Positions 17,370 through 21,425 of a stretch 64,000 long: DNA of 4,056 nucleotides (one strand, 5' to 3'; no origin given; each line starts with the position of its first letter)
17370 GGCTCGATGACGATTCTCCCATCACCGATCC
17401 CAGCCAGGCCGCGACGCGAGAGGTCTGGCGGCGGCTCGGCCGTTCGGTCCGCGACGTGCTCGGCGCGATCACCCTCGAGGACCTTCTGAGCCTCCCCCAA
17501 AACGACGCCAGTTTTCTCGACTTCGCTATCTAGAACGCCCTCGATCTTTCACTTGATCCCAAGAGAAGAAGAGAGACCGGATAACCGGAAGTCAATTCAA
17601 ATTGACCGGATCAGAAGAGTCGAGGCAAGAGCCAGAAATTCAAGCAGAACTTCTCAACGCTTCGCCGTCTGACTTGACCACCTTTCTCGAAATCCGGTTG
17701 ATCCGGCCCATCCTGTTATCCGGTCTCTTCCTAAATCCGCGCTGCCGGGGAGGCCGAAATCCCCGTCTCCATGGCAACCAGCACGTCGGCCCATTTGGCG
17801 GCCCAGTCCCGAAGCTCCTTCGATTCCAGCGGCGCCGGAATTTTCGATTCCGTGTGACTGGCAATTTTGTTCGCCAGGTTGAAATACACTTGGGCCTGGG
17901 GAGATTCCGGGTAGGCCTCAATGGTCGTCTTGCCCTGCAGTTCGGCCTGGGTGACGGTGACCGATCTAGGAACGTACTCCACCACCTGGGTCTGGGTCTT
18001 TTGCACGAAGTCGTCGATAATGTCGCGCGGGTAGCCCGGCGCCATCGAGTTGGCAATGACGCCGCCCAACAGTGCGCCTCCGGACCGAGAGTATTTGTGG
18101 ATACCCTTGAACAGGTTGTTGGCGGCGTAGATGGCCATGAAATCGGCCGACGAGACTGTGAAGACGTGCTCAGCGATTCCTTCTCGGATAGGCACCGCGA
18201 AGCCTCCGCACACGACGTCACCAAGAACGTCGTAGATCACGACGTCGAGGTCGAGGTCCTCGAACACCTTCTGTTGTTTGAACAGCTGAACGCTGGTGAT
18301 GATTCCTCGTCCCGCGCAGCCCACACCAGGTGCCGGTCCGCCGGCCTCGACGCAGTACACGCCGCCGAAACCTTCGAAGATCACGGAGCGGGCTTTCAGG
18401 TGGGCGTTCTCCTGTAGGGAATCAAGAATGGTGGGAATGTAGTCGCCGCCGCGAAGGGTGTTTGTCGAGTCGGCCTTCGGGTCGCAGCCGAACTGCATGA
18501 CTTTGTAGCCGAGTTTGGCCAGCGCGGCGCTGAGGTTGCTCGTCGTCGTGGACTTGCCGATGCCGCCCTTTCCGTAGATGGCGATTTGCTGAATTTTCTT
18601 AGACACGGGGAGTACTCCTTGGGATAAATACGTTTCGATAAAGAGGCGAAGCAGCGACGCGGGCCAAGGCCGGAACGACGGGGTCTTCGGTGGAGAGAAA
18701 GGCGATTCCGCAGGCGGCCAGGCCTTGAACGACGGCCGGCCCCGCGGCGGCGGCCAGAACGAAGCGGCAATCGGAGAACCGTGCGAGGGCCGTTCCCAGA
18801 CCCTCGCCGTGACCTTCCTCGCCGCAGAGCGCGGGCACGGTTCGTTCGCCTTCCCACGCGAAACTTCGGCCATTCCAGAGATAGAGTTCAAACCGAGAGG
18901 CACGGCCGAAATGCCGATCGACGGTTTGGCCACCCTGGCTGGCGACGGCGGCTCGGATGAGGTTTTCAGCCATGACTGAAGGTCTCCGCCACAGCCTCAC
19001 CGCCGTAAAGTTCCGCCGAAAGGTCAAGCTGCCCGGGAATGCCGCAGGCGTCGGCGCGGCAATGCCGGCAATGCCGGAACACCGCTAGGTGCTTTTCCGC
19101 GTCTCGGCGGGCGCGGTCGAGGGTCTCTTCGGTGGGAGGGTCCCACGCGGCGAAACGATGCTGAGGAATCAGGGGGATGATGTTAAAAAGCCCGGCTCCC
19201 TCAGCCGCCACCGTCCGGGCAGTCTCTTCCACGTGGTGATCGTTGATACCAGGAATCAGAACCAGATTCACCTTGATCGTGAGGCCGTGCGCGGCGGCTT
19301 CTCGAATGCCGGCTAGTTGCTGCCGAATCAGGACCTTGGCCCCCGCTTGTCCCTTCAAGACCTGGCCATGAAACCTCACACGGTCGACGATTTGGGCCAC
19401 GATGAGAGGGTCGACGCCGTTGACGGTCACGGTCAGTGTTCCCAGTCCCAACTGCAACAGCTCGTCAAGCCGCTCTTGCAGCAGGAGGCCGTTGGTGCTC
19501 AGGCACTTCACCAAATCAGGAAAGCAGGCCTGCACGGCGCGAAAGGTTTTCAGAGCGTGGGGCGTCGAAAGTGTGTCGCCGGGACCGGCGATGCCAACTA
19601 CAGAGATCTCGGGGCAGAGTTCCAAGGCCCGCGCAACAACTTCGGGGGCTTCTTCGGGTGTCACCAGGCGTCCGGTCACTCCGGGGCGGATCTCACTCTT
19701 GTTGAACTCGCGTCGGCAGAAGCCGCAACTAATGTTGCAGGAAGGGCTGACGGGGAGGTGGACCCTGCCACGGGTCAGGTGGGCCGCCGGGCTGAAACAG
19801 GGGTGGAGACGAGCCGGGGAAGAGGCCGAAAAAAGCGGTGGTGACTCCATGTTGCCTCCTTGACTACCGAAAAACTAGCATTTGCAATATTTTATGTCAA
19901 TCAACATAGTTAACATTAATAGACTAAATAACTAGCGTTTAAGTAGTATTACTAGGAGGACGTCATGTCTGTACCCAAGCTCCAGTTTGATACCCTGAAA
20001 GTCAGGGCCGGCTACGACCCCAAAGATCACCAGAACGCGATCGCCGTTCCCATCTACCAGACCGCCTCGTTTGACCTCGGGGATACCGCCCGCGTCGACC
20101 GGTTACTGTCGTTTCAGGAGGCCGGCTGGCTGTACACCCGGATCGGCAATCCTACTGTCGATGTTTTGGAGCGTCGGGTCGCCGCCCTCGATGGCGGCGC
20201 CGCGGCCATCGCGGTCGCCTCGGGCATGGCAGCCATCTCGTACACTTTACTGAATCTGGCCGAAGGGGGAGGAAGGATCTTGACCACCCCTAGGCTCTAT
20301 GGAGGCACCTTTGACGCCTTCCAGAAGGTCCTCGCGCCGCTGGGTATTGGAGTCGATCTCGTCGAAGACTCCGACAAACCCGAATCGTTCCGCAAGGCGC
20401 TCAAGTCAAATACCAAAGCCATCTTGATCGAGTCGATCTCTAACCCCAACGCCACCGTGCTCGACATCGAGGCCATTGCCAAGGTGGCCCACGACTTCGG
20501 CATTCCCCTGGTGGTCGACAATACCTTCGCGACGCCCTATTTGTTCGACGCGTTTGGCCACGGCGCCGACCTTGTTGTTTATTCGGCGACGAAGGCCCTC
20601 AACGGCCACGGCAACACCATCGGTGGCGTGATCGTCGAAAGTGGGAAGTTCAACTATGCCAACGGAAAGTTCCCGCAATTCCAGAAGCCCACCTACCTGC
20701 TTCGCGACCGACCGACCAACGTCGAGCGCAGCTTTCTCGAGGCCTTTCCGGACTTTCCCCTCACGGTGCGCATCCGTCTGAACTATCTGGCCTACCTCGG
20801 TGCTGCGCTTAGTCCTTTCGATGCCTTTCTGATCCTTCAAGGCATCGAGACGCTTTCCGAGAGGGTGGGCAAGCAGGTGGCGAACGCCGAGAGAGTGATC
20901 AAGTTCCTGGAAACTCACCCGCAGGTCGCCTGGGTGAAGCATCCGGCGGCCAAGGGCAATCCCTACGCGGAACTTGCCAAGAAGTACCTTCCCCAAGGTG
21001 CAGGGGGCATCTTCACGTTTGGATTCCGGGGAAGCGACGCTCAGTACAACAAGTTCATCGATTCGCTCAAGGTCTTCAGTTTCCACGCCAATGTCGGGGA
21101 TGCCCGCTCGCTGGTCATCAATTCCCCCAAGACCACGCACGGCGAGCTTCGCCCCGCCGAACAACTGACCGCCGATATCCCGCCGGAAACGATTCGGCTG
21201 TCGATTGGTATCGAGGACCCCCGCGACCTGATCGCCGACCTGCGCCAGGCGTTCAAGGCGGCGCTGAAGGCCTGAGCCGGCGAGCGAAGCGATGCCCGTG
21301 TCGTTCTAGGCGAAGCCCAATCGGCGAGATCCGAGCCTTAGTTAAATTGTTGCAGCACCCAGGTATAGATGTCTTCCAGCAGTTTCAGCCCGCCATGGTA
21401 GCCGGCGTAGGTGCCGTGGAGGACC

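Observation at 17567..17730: Novel 160-bp TIR-flanked, CCGGAT-rich repeat element (copy A) abutting the nifH-like stop codon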

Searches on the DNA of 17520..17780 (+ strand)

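Call 45: search_rna_families(source=window, start=17520, end=17780, threshold=evalue, max_evalue=10)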
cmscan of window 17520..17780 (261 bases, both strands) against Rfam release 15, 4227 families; matches with E-value up to 10: 3.
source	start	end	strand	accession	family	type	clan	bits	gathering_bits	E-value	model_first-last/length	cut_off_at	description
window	17557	17608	+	RF00176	Tombus_3_IV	Cis-reg;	-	14.5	33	0.9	1-92/92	no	Tombusvirus 3' UTR region IV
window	17632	17736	-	RF01500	Afu_198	Gene; snRNA; snoRNA; CD-box;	-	10.6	40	8.1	45-149/149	no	A. fumigatus snoRNA Afu_198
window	17644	17765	-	RF03086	chrB-b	Cis-reg;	-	10.3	36.5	9.3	1-49/49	no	chrB-b RNA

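Call 68: search_dna_similar(query=window:17560-17740:+, collection=phages, mode=distant, max_evalue=1, max_rows=10)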
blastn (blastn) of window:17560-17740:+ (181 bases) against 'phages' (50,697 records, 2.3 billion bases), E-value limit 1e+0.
No match.

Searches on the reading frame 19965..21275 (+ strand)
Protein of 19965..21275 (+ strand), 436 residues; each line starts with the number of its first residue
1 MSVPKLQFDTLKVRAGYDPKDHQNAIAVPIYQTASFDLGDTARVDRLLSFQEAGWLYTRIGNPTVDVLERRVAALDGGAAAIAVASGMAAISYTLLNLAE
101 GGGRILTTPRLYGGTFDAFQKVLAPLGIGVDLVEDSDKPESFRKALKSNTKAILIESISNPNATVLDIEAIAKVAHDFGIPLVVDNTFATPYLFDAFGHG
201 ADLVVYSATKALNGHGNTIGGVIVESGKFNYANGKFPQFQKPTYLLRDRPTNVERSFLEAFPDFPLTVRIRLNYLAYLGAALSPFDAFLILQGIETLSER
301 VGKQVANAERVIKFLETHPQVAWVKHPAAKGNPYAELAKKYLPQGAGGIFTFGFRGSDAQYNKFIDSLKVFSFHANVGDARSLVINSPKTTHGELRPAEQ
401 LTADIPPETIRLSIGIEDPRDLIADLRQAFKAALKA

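Call 32: list_cluster_members(proteins=[window:19965-21275:+, window:21338-22651:-, window:18966-19850:-, window:15265-16563:+, window:31474-32940:+, window:22648-24120:-, window:5632-7293:+, window:61156-62547:+])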
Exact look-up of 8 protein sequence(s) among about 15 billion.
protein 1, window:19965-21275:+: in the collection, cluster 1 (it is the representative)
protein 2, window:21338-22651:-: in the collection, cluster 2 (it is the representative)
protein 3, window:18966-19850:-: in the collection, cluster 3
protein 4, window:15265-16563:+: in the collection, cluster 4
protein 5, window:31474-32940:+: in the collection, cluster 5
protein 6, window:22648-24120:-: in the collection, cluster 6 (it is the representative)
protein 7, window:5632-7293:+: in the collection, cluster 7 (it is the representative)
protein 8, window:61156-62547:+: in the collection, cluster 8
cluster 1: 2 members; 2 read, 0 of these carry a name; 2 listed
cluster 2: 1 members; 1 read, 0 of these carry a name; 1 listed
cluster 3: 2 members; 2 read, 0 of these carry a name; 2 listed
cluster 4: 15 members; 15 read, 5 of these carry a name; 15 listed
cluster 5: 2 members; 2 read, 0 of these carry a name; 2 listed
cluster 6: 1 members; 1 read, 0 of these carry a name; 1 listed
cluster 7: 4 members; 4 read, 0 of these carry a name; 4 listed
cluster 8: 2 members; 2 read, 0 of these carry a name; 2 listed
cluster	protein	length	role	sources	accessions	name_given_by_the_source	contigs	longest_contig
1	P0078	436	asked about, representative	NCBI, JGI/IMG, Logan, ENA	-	-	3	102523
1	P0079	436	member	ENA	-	-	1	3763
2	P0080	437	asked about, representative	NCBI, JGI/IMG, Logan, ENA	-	-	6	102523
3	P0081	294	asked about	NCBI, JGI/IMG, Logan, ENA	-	-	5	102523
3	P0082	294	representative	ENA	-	-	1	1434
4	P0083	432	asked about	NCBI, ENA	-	-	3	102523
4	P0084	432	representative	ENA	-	-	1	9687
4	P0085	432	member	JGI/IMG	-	O-acetylhomoserine (thiol)-lyase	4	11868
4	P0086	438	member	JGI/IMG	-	O-acetylhomoserine (thiol)-lyase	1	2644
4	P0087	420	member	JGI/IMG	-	O-acetylhomoserine (thiol)-lyase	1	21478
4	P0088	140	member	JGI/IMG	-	O-acetylhomoserine (thiol)-lyase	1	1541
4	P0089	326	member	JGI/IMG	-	O-acetylhomoserine (thiol)-lyase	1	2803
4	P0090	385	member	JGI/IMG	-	-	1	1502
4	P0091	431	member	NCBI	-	-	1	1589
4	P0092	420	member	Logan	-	-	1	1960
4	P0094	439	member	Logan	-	-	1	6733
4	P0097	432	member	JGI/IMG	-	-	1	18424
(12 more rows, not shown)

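Call 33: find_encoding_contigs(protein=P0087, flank=10000, max_places=3)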
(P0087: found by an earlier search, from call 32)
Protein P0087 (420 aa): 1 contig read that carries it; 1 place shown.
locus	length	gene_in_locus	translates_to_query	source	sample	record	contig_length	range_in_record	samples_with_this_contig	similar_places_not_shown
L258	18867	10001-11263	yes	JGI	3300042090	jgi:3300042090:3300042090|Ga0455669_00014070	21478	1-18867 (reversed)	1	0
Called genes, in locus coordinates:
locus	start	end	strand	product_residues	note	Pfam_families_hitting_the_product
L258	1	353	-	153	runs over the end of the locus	-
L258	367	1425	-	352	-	PF01008:IF-2B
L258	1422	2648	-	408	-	PF01636:APH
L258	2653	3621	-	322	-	PF02653:BPD_transp_2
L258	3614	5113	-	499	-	PF00005:ABC_tran, PF01926:MMR_HSR1 (faint), PF13304:AAA_21 (faint), PF00005:ABC_tran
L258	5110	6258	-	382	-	PF00016:RuBisCO_large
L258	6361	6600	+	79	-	-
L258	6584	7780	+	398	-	PF00155:Aminotran_1_2, PF01041:DegT_DnrJ_EryC1 (weak)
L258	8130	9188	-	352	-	PF00532:Peripla_BP_1 (weak), PF13407:Peripla_BP_4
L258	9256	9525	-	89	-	-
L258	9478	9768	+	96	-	PF02311:AraC_binding (weak), PF07883:Cupin_2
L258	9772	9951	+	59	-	-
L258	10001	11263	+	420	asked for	PF01053:Cys_Met_Meta_PP, PF00155:Aminotran_1_2, PF01041:DegT_DnrJ_EryC1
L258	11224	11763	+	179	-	PF02629:CoA_binding (weak), PF13380:CoA_binding_2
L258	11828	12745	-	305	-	PF04069:OpuAC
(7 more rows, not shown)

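Call 34: find_encoding_contigs(protein=P0097, flank=10000, max_places=3)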
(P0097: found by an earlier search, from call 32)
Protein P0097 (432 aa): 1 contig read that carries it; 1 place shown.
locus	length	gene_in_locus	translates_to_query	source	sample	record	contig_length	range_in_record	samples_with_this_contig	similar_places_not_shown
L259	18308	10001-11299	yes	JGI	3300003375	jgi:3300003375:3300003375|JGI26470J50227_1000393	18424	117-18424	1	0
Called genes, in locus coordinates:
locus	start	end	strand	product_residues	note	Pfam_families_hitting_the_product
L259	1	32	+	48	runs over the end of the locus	?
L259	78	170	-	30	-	-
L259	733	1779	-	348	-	PF00005:ABC_tran, PF02463:SMC_N (faint), PF13304:AAA_21 (faint), PF09383:NIL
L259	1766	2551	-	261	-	-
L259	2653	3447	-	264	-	PF07722:Peptidase_C26, PF00117:GATase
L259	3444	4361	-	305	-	PF23023:Anti-Pycsar_Apyc1 (weak), PF00753:Lactamase_B, PF12706:Lactamase_B_2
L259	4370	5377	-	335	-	-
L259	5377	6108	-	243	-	-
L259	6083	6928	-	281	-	-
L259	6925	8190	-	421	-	PF08309:LVIVD (faint)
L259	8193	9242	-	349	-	PF00532:Peripla_BP_1, PF13407:Peripla_BP_4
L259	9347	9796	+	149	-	PF02311:AraC_binding (weak), PF07883:Cupin_2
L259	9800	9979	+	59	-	-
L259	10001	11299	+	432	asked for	PF01053:Cys_Met_Meta_PP, PF00155:Aminotran_1_2, PF01041:DegT_DnrJ_EryC1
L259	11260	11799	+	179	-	PF02629:CoA_binding (weak), PF13380:CoA_binding_2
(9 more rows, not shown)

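Call 70: find_encoding_contigs(protein=P0094, flank=10000, max_places=5)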
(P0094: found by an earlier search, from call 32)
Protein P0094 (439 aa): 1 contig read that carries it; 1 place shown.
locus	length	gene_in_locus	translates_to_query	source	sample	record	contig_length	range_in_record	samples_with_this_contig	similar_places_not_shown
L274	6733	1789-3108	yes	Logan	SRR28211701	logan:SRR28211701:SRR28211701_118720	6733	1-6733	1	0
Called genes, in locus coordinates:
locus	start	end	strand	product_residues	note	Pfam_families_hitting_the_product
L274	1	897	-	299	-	?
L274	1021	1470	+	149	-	PF02311:AraC_binding (weak), PF07883:Cupin_2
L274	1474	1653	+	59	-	-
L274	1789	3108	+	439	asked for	PF01053:Cys_Met_Meta_PP, PF00155:Aminotran_1_2, PF01041:DegT_DnrJ_EryC1 (weak)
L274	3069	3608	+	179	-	PF02629:CoA_binding (faint), PF13380:CoA_binding_2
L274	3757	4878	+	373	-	-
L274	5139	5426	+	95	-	PF10087:DUF2325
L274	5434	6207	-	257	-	PF01925:TauE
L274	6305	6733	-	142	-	?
